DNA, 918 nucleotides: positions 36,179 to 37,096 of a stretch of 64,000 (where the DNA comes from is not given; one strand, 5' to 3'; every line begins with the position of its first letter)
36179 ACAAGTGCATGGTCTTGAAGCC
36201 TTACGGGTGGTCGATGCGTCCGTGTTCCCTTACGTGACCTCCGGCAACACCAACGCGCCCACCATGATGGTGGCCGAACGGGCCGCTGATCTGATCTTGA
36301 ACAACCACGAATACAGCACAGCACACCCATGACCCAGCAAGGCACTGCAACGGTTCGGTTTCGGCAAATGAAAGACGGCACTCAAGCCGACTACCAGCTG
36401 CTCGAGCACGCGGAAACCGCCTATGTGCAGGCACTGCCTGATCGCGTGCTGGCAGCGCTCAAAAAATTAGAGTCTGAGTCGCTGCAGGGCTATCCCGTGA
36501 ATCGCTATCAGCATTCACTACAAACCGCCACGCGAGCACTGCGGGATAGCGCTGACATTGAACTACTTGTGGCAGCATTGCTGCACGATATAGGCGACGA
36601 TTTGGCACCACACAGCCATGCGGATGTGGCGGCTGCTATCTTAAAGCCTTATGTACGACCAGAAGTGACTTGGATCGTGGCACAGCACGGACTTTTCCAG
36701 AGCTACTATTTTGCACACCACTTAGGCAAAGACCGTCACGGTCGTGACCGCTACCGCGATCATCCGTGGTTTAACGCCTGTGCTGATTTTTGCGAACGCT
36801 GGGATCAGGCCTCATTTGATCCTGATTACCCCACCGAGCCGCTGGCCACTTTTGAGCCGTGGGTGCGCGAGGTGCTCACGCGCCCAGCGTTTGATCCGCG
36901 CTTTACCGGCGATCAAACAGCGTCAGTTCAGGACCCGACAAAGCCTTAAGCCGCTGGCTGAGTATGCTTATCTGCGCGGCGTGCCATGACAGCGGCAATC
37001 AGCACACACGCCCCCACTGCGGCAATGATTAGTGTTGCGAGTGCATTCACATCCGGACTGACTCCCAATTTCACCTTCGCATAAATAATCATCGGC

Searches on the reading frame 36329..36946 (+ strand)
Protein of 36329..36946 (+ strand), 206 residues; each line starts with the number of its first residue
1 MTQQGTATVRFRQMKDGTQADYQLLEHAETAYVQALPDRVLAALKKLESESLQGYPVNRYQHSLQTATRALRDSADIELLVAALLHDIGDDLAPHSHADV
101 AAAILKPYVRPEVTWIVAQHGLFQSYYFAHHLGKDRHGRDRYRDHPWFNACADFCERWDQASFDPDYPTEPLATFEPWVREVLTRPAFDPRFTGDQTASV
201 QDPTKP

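Call 53: search_protein_families(library=pfam, proteins=[window:36329-36946:+], max_evalue=0.00001)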
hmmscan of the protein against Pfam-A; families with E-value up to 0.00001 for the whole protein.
window:36329-36946:+ (206 aa): 1 family
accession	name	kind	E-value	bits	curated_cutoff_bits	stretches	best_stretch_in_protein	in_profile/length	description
PF01966.28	HD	-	6.4e-09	36.6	22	1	59-122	1-87/116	HD domain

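Call 74: search_solved_structures(query=window:36329-36946:+, max_evalue=0.01)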
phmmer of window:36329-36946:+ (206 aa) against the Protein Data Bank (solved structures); distinct sequences matched with E-value up to 0.01: 4.
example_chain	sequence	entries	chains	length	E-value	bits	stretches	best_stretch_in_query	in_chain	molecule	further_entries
4n71_A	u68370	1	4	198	3.7e-05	26.6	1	42-95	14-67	Predicted HD phosphohydrolase PhnZ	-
4mlm_A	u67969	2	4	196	3.8e-05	26.5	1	42-95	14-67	Predicted HD phosphohydrolase PhnZ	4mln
4n6w_A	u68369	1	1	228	3.9e-05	26.5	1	42-94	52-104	Predicted HD phosphohydrolase PhnZ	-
6npa_A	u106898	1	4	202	0.0037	20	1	49-90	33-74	TmpB, (R)-1-hydroxy-2-trimethylaminoethylphosphonate oxygenase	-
